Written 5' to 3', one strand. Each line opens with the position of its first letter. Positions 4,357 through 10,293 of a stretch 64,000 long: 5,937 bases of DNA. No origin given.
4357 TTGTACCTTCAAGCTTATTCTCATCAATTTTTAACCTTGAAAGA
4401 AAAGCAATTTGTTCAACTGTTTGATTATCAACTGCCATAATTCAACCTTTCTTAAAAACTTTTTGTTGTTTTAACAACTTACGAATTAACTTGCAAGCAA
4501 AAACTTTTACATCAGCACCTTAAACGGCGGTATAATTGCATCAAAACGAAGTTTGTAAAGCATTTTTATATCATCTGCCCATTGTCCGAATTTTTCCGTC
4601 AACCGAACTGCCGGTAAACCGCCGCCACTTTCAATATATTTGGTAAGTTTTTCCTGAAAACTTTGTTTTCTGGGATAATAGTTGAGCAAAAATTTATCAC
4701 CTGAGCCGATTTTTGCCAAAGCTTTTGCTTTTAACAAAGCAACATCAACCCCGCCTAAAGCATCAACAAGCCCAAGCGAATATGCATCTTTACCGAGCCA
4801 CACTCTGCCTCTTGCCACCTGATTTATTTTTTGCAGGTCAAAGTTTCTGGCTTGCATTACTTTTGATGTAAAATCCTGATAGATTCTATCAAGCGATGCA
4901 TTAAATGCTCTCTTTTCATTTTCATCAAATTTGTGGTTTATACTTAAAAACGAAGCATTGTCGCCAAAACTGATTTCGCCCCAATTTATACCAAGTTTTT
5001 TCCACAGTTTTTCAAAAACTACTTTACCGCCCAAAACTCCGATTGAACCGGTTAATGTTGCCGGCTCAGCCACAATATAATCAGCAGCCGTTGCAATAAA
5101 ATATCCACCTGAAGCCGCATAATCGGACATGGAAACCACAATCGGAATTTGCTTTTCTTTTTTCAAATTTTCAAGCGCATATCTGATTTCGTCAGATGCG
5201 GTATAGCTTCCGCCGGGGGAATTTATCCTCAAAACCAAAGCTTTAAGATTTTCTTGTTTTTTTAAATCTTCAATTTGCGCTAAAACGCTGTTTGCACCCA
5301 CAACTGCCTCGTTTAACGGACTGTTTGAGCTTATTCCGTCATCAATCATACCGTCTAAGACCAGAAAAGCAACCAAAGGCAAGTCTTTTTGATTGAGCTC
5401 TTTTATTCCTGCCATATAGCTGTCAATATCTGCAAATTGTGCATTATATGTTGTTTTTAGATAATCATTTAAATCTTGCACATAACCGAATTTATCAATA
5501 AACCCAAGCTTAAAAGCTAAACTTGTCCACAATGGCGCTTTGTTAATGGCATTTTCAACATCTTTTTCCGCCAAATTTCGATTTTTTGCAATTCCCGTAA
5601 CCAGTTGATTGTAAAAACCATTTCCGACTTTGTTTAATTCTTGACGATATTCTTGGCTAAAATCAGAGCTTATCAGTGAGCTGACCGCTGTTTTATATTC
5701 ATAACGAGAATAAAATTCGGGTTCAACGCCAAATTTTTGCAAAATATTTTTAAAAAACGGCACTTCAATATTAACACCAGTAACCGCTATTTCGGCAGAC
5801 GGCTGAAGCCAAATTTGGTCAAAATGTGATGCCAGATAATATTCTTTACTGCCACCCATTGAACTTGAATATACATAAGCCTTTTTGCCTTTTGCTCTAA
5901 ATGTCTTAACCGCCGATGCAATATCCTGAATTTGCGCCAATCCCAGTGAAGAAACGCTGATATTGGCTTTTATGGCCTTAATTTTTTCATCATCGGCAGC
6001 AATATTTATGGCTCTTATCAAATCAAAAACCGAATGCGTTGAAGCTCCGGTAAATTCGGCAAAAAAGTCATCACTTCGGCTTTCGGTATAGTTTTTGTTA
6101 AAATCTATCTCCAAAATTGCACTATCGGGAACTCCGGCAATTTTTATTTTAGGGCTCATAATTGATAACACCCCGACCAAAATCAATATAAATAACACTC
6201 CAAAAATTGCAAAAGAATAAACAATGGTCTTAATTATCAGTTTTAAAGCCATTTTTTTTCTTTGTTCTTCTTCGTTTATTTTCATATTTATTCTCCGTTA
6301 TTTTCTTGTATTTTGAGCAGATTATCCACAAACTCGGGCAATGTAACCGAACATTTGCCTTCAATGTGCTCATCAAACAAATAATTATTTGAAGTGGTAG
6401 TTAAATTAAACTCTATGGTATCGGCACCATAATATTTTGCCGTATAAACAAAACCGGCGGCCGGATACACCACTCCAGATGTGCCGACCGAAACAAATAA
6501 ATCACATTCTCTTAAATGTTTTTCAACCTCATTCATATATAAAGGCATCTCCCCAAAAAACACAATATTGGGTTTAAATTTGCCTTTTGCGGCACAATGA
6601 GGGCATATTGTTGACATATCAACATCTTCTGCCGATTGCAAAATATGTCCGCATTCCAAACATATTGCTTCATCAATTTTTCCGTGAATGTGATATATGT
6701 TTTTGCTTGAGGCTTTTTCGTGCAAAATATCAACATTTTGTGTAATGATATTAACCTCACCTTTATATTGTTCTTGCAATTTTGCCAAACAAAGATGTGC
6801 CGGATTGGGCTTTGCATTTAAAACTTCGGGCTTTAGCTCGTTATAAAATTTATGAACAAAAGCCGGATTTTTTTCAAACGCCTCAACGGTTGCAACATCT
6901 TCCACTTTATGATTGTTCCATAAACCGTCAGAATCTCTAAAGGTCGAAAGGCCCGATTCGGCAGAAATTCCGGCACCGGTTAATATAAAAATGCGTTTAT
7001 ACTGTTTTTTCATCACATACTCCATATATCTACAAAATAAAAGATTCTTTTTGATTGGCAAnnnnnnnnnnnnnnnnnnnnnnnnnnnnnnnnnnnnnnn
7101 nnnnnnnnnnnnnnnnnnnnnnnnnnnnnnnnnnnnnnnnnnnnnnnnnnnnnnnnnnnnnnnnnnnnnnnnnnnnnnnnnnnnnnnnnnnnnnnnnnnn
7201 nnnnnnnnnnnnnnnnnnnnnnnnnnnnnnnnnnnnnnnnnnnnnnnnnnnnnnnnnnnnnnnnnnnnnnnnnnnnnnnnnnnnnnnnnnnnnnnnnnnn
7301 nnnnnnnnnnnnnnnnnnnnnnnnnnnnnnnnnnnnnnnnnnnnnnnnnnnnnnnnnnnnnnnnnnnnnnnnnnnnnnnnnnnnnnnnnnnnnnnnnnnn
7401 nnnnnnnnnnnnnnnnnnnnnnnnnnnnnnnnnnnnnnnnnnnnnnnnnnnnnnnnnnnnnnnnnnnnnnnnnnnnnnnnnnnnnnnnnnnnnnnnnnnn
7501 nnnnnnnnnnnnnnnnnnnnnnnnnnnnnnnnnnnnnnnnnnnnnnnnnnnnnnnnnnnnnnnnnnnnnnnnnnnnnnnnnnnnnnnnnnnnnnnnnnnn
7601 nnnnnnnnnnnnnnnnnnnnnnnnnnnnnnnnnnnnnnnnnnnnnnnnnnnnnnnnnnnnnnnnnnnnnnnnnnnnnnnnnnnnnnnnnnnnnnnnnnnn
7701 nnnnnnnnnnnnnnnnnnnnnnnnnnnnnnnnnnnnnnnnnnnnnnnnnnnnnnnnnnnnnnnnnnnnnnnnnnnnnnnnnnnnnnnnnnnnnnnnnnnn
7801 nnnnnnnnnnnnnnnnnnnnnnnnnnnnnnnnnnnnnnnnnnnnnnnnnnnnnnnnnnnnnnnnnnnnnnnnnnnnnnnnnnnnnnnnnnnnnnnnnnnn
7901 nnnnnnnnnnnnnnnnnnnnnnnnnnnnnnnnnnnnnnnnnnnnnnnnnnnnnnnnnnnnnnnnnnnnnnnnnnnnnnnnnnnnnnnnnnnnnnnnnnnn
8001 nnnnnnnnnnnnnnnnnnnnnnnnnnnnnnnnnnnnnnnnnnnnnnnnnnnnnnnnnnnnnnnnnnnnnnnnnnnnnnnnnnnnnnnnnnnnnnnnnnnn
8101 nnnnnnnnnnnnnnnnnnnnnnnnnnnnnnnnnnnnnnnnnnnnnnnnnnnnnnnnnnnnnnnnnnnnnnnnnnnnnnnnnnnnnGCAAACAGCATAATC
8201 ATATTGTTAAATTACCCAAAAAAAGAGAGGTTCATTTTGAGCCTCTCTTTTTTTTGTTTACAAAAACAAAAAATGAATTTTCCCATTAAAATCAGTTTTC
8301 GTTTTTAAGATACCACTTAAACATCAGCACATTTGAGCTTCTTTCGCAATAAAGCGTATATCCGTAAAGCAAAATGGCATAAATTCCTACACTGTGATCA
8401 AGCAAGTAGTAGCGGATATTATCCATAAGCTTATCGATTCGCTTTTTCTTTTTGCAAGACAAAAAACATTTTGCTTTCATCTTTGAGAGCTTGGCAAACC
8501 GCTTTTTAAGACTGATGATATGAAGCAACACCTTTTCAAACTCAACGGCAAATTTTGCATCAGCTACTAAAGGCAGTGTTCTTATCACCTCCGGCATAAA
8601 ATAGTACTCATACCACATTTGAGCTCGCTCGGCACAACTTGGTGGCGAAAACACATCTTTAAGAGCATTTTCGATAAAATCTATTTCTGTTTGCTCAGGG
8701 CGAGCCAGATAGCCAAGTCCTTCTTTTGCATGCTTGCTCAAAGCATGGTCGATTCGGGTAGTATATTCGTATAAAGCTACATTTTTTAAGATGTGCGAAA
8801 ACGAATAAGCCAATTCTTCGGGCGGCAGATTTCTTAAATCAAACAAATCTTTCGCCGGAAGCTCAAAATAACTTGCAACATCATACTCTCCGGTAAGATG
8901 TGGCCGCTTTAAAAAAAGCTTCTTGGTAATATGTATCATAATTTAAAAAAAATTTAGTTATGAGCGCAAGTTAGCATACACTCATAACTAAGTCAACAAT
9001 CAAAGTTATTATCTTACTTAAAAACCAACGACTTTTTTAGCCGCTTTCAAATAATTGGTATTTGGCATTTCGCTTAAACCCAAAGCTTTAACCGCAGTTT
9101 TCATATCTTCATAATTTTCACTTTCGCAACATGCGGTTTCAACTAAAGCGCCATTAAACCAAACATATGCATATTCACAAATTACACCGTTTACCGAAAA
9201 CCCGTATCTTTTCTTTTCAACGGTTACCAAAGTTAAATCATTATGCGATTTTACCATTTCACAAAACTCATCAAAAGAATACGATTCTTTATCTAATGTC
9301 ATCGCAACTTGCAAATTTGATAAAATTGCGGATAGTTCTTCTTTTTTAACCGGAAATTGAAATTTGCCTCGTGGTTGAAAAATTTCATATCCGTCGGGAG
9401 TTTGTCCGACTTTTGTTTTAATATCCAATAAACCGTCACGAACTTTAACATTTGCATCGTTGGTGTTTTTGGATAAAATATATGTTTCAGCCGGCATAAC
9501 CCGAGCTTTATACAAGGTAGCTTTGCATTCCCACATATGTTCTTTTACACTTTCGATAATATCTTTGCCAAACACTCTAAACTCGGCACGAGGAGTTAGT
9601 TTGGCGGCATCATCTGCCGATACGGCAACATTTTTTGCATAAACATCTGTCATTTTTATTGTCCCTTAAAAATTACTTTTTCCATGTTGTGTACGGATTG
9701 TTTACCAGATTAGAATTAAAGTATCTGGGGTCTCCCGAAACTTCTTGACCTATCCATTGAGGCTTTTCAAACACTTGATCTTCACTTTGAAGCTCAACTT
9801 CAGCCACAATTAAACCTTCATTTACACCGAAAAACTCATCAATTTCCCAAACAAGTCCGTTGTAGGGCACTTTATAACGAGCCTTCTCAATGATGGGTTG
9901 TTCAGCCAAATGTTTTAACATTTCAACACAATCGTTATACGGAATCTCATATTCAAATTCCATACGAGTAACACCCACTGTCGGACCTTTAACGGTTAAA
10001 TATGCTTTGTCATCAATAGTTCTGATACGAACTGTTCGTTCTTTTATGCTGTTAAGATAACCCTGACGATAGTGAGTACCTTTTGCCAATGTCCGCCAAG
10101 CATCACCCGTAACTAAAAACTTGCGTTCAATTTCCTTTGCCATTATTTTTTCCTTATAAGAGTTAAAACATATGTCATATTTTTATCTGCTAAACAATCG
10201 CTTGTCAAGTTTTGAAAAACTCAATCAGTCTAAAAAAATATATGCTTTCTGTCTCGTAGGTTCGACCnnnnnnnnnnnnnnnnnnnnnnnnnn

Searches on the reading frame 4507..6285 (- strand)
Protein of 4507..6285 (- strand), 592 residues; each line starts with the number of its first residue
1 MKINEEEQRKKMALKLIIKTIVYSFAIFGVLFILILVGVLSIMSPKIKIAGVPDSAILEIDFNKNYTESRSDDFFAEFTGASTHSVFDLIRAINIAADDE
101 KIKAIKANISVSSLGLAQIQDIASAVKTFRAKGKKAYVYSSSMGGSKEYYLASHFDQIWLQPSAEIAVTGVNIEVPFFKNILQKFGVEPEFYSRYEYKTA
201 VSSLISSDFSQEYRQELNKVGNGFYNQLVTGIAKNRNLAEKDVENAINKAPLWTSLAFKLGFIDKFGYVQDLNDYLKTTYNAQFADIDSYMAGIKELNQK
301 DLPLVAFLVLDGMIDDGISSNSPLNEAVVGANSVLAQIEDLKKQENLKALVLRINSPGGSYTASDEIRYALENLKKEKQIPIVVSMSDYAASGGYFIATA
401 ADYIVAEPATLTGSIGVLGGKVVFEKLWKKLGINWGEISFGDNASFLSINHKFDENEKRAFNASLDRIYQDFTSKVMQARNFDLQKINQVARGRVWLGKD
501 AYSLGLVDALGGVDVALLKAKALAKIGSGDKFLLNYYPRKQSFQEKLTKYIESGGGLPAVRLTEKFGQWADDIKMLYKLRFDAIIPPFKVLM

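Call 14: search_protein_families(library=pfam, proteins=[window:4507-6285:-], max_evalue=0.01)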
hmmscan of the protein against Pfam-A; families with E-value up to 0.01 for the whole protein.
window:4507-6285:- (592 aa): 4 families
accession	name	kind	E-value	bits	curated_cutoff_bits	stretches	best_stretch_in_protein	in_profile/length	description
PF01343.23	Peptidase_S49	-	3.3e-73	245.2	24.9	2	376-526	3-153/154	Peptidase family S49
PF25145.1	NfeD1b_N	-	6.2e-07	29.6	40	1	343-418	27-98/189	NfeD1b, N-terminal domain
PF01972.22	SDH_protease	-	6.5e-07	29.1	31.3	1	348-414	92-154/286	ClpP-like SDH-type serine proteinase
PF00574.28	CLP_protease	-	4.1e-06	27.2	20.2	1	331-402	30-97/182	Clp protease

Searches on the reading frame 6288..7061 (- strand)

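Call 14: search_protein_families(library=pfam, proteins=[window:6288-7061:-], max_evalue=0.01)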
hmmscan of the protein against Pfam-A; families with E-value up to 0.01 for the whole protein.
window:6288-7061:- (257 aa): 1 family
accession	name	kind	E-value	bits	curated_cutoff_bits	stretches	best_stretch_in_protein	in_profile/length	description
PF02146.23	SIR2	-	5.7e-45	153.9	24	1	29-200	1-180/180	Sir2 family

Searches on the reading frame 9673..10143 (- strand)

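Call 13: search_protein_families(library=pfam, proteins=[window:9673-10143:-], max_evalue=0.01)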
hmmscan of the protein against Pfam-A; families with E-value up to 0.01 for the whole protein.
window:9673-10143:- (156 aa): 1 family
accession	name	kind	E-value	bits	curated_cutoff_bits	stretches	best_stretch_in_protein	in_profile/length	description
PF01928.26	CYTH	-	1.1e-20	74.7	23.2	1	3-140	2-177/179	CYTH domain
